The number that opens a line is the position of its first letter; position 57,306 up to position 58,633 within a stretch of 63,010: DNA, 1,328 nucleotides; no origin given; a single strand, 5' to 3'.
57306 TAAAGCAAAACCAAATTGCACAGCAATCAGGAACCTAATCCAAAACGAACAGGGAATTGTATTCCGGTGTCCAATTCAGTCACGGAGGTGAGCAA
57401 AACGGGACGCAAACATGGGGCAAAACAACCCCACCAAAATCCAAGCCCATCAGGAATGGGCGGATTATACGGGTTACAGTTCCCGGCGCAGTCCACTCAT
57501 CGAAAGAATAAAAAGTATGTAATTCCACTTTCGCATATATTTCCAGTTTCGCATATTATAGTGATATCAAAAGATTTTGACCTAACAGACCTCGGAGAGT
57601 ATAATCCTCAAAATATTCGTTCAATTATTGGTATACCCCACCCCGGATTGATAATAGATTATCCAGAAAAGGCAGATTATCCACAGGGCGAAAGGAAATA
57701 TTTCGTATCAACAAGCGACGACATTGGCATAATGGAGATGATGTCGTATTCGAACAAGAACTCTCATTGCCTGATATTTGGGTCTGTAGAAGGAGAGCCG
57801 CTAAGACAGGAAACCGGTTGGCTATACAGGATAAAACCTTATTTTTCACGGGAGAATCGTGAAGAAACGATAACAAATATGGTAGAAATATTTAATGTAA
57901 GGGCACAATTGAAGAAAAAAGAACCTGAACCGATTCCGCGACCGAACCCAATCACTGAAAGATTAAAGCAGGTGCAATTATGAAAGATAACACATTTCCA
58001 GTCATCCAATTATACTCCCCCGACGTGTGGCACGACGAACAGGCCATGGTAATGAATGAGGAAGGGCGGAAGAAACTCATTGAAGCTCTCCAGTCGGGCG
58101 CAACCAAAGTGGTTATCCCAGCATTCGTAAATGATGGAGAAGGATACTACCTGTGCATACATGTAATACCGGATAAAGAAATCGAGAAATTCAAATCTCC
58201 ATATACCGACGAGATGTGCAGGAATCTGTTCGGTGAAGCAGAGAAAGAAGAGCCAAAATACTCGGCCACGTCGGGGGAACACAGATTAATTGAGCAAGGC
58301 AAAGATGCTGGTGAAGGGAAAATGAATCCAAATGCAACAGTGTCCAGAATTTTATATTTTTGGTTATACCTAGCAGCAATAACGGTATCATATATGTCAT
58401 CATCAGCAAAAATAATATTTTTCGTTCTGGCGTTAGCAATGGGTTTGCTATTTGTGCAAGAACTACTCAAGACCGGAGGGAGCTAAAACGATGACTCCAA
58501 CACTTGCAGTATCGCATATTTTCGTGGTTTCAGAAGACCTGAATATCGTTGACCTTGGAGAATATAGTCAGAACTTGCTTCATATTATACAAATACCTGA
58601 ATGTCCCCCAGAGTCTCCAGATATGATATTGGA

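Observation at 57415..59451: Tandem paralog array with a conserved C-terminal tail that embeds the next gene's SD and start; one degenerate and one frameshifted copy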

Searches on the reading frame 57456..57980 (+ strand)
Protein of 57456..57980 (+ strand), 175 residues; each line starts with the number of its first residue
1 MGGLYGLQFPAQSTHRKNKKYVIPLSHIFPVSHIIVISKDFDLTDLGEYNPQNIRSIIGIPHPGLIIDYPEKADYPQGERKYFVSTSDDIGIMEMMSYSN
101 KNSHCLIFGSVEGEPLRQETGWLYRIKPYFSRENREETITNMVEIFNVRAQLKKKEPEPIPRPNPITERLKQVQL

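Call 8: search_protein_families(library=pfam, max_evalue=0.1, proteins=[window:57456-57980:+])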
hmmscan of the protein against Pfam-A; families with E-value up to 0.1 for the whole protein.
window:57456-57980:+ (175 aa): 0 families

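Call 9: search_protein_families(library=phrogs, max_evalue=0.1, proteins=[window:57456-57980:+])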
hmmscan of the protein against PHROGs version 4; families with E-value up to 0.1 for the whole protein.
window:57456-57980:+ (175 aa): 1 family
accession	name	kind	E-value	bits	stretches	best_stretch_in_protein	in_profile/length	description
phrog_11246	-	unknown function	0.028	16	0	141-168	18-45/82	-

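Call 14: find_homologous_proteins(query=window:57456-57980:+, max_evalue=0.01)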
Query window:57456-57980:+ (175 aa): 1 proteins with E <= 0.01 among 8 candidates.
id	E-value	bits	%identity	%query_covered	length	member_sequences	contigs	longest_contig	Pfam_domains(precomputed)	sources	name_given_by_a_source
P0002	4.4e-114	397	100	100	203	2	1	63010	-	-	-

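Call 78: search_protein_families(library=padloc, max_evalue=0.1, proteins=[window:57519-57980:+])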
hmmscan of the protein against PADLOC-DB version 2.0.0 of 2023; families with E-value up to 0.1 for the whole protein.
window:57519-57980:+ (154 aa): 1 family
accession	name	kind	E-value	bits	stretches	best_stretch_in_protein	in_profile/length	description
PDLC02467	BrxB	-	0.046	11.5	1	25-47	142-164/193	BrxB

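Call 79: search_protein_families(library=ncbifam, max_evalue=0.1, proteins=[window:57519-57980:+])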
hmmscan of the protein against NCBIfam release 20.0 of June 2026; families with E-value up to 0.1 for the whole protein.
window:57519-57980:+ (154 aa): 0 families

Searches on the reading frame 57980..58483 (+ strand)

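Call 8: search_protein_families(library=pfam, max_evalue=0.1, proteins=[window:57980-58483:+])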
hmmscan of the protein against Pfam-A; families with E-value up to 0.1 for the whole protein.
window:57980-58483:+ (168 aa): 1 family
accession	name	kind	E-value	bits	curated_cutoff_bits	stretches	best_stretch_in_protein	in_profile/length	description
PF07415.16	Herpes_LMP2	-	0.022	14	25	1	92-159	99-164/497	Gammaherpesvirus latent membrane protein (LMP2) protein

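Call 9: search_protein_families(library=phrogs, max_evalue=0.1, proteins=[window:57980-58483:+])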
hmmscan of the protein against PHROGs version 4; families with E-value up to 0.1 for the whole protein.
window:57980-58483:+ (168 aa): 0 families

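Call 78: search_protein_families(library=padloc, max_evalue=0.1, proteins=[window:57980-58483:+])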
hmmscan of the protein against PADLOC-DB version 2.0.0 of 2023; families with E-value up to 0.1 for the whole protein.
window:57980-58483:+ (168 aa): 0 families

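Call 79: search_protein_families(library=ncbifam, max_evalue=0.1, proteins=[window:57980-58483:+])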
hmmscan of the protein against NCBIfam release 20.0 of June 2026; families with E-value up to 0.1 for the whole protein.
window:57980-58483:+ (168 aa): 0 families
